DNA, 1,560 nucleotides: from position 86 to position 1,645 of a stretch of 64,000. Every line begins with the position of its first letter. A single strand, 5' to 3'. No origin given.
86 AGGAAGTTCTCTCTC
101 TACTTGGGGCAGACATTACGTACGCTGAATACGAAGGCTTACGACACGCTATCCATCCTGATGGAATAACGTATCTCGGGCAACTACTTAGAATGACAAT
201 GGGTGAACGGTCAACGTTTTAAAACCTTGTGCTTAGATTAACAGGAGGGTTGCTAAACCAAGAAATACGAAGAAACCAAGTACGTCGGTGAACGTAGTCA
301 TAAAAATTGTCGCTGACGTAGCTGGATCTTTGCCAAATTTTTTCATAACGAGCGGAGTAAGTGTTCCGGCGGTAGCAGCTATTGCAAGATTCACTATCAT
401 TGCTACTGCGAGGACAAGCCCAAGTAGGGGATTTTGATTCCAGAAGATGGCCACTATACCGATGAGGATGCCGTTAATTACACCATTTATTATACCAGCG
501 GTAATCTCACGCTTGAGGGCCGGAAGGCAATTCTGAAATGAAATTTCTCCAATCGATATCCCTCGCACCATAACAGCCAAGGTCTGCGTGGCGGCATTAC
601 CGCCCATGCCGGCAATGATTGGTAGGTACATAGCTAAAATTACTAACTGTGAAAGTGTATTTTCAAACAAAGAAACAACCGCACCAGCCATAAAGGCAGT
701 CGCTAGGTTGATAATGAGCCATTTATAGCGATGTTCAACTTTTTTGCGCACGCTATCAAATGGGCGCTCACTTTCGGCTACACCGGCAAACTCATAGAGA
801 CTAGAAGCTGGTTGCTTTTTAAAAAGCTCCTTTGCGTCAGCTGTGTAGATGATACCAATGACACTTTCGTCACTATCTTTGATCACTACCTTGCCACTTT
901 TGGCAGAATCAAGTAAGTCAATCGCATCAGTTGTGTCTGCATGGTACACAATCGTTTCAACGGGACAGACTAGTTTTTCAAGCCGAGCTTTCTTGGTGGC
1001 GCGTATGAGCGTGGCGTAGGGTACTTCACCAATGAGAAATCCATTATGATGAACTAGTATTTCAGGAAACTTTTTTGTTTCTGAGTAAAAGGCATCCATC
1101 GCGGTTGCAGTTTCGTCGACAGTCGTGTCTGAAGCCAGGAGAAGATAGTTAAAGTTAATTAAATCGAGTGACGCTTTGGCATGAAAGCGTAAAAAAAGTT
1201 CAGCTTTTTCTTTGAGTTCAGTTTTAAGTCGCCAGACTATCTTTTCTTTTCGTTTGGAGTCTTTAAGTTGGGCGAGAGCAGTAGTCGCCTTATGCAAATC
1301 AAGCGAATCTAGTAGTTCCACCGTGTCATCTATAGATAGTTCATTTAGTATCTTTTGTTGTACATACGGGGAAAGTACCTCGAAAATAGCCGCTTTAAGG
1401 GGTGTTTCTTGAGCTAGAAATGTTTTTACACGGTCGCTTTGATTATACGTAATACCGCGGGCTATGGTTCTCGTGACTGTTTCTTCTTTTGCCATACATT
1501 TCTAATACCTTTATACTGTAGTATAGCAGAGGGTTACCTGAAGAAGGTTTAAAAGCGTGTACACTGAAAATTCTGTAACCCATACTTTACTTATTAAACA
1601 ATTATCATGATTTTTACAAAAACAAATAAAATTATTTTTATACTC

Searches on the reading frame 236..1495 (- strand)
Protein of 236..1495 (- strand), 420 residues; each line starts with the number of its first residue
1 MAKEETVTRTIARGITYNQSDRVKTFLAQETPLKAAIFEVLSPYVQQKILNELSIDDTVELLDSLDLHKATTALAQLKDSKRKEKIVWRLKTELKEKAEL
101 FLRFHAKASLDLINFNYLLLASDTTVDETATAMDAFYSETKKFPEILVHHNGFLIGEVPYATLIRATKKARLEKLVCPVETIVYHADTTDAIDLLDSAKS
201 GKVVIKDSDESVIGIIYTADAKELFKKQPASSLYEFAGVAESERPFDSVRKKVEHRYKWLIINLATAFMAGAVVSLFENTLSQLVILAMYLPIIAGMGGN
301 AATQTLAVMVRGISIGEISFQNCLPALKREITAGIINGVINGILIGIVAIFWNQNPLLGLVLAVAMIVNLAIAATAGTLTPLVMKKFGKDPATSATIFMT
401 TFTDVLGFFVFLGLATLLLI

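Call 103: search_protein_families(library=pfam, alignment_id=A6, max_evalue=0.00001)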
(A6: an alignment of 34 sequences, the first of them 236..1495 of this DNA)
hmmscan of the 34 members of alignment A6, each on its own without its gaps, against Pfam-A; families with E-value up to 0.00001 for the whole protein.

A. member 1, window:236-1495:- (420 aa): 2 families
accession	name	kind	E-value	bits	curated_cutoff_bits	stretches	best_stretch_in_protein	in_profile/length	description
PF01769.21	MgtE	-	4.1e-34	118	27.6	1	291-414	1-125/125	Divalent cation transporter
PF03448.22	MgtE_N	-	1.8e-08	35.3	25.9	1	18-105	14-100/102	MgtE intracellular N domain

B. families by the number of members that match (of 34 scanned): 43 families (the first 25 are shown)
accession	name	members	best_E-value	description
PF03724.22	META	2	8.8e-14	META domain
PF06627.17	DUF1153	2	1.6e-12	Protein of unknown function (DUF1153)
PF07907.16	YibE_F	1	5.2e-67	YibE/F-like protein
PF00232.24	Glyco_hydro_1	1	1.3e-65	Glycosyl hydrolase family 1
PF00118.29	Cpn60_TCP1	1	1.2e-62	TCP-1/cpn60 chaperonin family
PF04011.17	LemA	1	2.1e-58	LemA family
PF00009.33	GTP_EFTU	1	3.6e-55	Elongation factor Tu GTP binding domain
PF00496.27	SBP_bac_5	1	2.1e-54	Bacterial extracellular solute-binding proteins, family 5 Middle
PF21018.2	BipA_C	1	8.1e-40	TypA/BipA C-terminal domain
PF22505.1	RNase_J_b_CASP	1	8.5e-37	Ribonuclease J, beta-CASP domain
PF01769.21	MgtE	1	4.1e-34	Divalent cation transporter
PF01435.24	Peptidase_M48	1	1.4e-32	Peptidase family M48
PF00875.24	DNA_photolyase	1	2.3e-32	DNA photolyase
PF02535.28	Zip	1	3.1e-32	ZIP Zinc transporter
PF19656.5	DUF6159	1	1.6e-29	Family of unknown function (DUF6159)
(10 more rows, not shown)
